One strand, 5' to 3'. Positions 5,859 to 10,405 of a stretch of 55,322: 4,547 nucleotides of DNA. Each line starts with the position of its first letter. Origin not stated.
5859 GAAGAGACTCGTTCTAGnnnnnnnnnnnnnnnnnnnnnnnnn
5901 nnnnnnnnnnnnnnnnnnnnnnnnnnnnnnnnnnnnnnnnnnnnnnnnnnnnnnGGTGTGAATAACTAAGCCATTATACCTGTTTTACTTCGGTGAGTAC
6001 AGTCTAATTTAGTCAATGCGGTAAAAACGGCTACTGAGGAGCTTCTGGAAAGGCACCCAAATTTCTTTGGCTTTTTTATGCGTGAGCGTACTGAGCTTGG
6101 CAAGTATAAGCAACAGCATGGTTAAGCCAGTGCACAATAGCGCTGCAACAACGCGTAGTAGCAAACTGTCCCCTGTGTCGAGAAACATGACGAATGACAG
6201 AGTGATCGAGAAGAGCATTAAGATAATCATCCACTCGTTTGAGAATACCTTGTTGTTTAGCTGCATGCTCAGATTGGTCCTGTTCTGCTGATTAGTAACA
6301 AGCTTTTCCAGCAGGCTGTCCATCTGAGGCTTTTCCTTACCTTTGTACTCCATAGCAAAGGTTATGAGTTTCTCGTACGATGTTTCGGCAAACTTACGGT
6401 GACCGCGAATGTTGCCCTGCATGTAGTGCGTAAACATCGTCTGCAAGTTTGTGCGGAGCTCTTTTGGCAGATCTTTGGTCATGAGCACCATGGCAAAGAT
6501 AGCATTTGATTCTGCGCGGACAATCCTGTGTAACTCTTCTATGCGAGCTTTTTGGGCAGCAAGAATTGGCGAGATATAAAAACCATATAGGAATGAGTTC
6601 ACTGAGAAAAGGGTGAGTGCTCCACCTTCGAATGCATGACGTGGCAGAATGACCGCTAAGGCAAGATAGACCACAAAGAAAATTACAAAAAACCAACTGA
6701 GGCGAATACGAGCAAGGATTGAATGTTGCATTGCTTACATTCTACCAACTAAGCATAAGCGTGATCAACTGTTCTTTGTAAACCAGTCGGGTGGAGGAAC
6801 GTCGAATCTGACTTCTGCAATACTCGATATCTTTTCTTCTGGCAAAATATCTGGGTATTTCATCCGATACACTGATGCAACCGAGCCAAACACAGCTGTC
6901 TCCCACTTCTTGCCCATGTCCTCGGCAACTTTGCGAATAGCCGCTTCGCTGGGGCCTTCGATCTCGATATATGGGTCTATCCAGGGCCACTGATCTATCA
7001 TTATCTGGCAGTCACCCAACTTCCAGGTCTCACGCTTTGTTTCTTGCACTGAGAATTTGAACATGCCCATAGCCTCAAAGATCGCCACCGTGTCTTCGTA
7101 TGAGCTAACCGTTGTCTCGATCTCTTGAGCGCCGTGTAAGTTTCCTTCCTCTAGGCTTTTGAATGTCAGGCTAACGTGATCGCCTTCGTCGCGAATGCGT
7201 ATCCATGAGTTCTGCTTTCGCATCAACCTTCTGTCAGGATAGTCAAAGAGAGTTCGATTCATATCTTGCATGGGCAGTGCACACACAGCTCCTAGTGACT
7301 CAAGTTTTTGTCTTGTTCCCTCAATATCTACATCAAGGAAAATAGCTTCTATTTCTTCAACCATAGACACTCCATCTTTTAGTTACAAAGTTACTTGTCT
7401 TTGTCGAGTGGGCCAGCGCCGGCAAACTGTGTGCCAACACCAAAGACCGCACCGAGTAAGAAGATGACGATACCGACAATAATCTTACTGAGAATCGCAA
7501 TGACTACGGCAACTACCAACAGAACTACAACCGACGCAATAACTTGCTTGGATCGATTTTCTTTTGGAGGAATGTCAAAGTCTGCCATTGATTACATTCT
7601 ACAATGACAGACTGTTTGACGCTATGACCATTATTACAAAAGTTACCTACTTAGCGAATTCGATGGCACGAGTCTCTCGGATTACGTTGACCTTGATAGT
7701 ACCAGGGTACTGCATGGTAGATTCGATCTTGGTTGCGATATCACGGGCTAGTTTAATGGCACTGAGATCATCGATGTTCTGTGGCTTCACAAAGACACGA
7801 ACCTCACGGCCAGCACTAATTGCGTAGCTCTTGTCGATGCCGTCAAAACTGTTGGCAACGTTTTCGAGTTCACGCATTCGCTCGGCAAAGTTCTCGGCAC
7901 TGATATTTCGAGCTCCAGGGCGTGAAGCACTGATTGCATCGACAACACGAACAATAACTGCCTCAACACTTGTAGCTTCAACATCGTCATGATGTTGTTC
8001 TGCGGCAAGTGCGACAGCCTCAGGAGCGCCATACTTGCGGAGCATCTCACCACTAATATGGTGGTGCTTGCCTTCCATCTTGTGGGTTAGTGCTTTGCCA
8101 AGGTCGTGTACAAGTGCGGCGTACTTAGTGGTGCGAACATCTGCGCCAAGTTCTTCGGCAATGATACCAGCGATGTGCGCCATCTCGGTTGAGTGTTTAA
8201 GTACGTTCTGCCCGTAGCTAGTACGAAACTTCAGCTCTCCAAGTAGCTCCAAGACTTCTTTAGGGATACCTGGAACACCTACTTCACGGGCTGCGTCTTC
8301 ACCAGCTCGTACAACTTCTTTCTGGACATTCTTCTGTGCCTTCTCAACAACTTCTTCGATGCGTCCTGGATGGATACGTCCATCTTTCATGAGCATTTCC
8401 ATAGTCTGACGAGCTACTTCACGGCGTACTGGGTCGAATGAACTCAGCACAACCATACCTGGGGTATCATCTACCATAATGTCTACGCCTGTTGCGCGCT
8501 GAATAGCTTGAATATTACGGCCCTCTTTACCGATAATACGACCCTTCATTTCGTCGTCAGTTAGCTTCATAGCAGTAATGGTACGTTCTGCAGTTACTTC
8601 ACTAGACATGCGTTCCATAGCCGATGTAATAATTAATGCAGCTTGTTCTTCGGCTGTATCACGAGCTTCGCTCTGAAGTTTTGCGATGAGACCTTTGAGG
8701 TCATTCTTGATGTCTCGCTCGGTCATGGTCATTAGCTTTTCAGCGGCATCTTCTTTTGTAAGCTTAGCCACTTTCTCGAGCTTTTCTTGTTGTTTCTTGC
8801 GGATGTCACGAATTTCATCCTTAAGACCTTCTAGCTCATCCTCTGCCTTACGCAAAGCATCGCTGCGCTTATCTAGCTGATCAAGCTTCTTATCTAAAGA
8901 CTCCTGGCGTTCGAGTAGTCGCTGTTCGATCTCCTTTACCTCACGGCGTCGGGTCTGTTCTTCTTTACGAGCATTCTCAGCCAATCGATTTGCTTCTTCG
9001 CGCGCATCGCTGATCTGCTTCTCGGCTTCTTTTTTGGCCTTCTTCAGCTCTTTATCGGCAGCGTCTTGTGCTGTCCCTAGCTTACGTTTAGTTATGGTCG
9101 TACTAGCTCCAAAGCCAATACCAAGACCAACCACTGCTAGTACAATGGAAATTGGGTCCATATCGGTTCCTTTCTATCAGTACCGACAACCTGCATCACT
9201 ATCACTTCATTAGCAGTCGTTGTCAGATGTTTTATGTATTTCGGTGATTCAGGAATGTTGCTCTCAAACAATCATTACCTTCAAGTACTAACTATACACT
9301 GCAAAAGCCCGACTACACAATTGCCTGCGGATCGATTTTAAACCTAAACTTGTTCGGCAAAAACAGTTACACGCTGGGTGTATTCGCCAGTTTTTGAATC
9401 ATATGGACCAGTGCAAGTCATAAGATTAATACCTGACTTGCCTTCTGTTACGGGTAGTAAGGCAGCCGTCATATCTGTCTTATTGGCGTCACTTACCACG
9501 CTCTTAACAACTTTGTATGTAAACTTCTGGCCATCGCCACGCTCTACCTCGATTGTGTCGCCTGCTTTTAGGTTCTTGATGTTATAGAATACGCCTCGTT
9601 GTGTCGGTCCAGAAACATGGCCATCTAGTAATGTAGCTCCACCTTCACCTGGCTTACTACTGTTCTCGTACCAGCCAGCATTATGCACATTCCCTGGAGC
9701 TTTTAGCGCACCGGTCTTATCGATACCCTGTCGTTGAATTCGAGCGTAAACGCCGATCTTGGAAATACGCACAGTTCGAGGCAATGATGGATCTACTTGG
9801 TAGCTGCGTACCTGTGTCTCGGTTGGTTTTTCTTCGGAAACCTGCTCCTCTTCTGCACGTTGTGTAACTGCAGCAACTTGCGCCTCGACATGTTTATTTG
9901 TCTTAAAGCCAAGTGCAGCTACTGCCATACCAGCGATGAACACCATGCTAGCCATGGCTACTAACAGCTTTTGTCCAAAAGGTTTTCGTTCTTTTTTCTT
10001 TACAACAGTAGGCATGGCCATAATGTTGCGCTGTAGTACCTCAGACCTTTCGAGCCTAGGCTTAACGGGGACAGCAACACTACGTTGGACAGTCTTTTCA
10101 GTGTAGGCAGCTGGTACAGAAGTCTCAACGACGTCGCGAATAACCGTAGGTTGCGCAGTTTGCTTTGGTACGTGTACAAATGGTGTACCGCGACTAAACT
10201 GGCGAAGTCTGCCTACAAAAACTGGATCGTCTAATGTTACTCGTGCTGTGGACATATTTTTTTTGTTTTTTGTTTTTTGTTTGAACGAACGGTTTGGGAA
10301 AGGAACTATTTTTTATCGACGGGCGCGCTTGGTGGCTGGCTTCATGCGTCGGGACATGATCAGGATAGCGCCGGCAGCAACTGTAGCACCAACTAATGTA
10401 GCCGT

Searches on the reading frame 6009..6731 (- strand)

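Call 63: search_protein_families(library=pfam, proteins=[window:6009-6731:-], max_evalue=0.001)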
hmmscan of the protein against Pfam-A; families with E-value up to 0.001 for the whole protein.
window:6009-6731:- (240 aa): 1 family
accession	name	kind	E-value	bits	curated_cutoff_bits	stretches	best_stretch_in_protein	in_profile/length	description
PF14023.12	Bestrophin-like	-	1.4e-06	28.5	32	1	12-210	4-213/232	Bestrophin-like domain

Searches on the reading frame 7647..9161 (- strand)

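Call 63: search_protein_families(library=pfam, proteins=[window:7647-9161:-], max_evalue=0.001)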
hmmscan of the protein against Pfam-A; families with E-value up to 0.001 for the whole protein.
window:7647-9161:- (504 aa): 4 families
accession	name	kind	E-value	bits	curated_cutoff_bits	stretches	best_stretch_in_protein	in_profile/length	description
PF12072.13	RNase_Y_N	-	1.8e-30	106.3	32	1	4-188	5-200/201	RNase Y N-terminal region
PF01966.28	HD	-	8.6e-16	58.7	22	1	320-412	1-115/116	HD domain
PF00013.35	KH_1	-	4.2e-08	33.3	21.5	1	203-252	8-62/66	KH domain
PF13083.13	KH_KhpA-B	-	0.00019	21.7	32.1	1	184-221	17-55/73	KhpA/KhpB, KH domain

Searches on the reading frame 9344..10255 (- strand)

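Call 63: search_protein_families(library=pfam, proteins=[window:9344-10255:-], max_evalue=0.001)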
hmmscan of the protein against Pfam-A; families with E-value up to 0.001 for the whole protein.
window:9344-10255:- (303 aa): 1 family
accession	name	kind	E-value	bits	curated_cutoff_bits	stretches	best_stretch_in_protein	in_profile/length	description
PF04203.18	Sortase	-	5.7e-22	78.2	26.6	1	163-303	2-125/125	Sortase domain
